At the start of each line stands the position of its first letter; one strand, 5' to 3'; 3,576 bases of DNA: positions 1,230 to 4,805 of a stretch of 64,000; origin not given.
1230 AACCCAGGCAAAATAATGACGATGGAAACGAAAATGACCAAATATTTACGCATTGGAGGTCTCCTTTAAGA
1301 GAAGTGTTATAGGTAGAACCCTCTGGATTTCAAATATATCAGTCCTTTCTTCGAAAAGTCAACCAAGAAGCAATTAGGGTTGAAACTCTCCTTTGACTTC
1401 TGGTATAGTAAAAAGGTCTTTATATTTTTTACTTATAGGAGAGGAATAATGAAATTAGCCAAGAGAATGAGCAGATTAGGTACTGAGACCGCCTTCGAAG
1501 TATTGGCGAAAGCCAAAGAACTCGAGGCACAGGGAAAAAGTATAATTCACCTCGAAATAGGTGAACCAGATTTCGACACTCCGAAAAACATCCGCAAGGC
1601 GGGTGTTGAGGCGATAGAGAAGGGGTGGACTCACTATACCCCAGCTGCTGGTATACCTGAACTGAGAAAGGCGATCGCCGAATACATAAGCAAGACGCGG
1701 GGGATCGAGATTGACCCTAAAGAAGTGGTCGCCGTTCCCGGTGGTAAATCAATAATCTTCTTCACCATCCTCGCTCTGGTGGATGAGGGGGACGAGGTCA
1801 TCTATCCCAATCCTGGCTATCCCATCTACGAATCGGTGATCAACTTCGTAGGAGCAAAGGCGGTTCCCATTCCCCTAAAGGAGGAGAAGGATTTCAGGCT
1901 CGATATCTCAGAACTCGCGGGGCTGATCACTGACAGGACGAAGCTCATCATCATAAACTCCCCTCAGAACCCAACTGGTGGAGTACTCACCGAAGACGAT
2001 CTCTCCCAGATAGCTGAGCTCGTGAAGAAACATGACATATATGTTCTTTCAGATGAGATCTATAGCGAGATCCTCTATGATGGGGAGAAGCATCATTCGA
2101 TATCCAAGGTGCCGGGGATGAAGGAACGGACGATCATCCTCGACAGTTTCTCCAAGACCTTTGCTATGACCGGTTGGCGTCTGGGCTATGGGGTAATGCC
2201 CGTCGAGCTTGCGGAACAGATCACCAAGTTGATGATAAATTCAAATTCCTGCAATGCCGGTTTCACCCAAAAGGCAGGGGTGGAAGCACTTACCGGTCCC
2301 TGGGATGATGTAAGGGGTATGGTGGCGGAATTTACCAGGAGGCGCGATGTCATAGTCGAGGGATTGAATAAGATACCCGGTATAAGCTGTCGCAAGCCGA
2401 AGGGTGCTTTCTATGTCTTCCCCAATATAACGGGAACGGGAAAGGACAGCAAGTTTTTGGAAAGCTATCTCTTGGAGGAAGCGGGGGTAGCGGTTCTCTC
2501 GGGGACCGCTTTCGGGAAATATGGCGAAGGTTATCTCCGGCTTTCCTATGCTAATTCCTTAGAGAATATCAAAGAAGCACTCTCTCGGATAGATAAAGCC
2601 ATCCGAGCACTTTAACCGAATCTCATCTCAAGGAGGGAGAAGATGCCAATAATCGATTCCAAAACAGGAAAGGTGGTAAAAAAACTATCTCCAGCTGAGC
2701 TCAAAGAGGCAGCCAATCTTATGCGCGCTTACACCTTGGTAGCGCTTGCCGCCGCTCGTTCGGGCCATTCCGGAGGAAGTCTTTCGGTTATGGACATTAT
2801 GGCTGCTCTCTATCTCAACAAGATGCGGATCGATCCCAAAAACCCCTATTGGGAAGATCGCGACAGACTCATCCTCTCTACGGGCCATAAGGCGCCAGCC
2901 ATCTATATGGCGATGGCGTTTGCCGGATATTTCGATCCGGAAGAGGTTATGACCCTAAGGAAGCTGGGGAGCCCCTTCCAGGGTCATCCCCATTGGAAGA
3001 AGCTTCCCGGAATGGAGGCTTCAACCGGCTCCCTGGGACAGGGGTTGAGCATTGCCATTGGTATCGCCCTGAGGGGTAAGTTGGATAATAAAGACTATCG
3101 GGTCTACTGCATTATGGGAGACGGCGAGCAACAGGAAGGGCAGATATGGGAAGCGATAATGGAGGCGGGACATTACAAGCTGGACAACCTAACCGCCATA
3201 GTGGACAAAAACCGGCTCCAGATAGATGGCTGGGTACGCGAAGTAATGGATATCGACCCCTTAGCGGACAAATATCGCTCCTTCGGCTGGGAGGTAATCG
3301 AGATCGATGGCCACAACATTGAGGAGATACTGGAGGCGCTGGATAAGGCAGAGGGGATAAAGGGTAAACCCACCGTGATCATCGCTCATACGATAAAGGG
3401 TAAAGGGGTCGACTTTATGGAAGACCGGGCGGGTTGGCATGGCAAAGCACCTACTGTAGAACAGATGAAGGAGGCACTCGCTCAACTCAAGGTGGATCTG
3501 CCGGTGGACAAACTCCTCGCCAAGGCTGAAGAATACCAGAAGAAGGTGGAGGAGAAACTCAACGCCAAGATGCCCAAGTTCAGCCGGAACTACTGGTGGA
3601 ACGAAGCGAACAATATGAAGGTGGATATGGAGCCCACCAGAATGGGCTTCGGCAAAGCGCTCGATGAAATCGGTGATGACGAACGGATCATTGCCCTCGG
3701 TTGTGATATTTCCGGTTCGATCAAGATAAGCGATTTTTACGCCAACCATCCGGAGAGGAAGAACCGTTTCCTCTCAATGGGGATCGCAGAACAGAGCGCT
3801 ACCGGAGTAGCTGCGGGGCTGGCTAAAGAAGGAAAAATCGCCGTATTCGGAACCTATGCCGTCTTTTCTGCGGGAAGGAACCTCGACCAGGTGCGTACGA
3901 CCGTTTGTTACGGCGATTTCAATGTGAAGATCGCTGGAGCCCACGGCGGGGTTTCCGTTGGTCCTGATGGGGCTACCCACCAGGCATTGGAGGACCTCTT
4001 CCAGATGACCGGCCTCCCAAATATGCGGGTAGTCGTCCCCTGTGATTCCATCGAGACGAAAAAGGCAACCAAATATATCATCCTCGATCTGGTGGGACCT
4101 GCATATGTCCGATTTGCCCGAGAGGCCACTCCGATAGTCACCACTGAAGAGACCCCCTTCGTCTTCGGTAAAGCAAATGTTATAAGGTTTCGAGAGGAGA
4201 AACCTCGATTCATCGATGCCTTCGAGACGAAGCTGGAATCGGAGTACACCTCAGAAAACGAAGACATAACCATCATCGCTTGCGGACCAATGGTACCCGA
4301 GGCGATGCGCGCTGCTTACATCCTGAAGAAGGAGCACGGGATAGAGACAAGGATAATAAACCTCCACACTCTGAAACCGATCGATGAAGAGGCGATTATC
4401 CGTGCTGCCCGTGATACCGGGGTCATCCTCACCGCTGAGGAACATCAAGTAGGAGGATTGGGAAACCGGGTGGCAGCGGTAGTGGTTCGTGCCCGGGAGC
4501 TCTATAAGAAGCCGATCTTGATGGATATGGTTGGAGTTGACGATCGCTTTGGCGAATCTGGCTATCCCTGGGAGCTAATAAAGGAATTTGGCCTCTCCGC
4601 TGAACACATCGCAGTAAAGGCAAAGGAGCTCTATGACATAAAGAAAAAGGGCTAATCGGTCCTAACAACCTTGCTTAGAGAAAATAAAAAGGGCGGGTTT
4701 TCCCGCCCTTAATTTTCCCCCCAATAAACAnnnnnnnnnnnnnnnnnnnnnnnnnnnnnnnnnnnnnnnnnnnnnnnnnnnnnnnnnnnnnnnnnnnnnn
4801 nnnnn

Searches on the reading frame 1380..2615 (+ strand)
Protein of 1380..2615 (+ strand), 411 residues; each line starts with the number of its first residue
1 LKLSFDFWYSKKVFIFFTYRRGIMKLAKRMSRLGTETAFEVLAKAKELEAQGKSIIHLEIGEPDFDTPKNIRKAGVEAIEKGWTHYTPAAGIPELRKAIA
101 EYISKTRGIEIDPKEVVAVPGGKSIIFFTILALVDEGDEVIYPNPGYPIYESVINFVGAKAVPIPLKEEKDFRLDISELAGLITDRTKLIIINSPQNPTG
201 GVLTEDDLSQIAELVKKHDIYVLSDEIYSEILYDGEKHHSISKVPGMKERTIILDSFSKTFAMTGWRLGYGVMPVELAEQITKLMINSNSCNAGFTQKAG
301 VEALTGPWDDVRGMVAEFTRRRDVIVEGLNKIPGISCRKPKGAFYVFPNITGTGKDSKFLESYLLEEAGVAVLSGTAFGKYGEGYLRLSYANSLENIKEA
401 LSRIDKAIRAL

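Call 38: search_protein_families(library=pfam, proteins=[window:1380-2615:+], max_evalue=0.0001)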
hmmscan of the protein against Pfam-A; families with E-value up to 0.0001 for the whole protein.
window:1380-2615:+ (411 aa): 4 families
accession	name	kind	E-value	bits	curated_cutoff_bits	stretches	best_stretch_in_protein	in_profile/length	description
PF00155.27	Aminotran_1_2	-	1.9e-78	264.7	19.7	1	54-404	2-361/361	Aminotransferase class I and II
PF01053.26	Cys_Met_Meta_PP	-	9.7e-09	34.7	27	1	114-227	68-175/381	Cys/Met metabolism PLP-dependent enzyme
PF01041.23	DegT_DnrJ_EryC1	-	4e-07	30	19.8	1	116-225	42-145/360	DegT/DnrJ/EryC1/StrS aminotransferase family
PF00266.25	Aminotran_5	-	4.8e-06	26.2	21.5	1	114-225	62-175/371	Aminotransferase class-V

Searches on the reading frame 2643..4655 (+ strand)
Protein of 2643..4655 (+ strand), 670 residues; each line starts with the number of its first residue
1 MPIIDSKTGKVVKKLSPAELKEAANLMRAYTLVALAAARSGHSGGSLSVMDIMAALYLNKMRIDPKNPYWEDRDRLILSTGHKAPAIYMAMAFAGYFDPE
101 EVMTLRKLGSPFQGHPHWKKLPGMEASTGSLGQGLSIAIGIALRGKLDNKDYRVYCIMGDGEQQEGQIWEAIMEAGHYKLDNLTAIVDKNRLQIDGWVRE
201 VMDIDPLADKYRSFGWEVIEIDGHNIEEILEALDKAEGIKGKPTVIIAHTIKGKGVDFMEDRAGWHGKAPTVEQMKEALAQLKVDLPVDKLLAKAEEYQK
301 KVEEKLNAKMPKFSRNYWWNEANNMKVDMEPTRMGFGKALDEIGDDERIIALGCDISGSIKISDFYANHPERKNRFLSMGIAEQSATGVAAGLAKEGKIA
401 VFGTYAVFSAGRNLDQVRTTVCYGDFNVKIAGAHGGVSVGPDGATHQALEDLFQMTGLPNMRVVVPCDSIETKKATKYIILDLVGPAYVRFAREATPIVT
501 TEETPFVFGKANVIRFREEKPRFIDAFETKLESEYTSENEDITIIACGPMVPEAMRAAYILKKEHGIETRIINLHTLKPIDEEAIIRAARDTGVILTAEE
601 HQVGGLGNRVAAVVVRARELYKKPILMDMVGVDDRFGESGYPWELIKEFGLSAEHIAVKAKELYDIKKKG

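Call 38: search_protein_families(library=pfam, proteins=[window:2643-4655:+], max_evalue=0.0001)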
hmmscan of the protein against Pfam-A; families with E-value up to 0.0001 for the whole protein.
window:2643-4655:+ (670 aa): 7 families
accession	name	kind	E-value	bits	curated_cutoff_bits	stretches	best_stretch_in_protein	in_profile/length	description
PF00456.26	Transketolase_N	-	3e-57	194.6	22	1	21-291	3-283/334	Transketolase, thiamine diphosphate binding domain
PF02779.29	Transket_pyr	-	2.2e-31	109.3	27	1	332-496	5-172/174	Transketolase, pyrimidine binding domain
PF02780.25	Transketolase_C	-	2.4e-25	89.3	25.9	1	534-656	4-124/124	Transketolase, C-terminal domain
PF13292.11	DXP_synthase_N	-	3.7e-13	49.8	21.2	1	10-195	8-176/274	1-deoxy-D-xylulose-5-phosphate synthase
PF02775.26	TPP_enzyme_C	-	9.5e-07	29.2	21.9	1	126-197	25-91/151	Thiamine pyrophosphate enzyme, C-terminal TPP binding domain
PF00676.26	E1_dh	-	1.7e-06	27.7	22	1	127-237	99-208/300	Dehydrogenase E1 component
PF22613.1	Transketolase_C_1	-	2.6e-06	28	27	1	537-651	9-112/113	Transketolase-like TK C-terminal domain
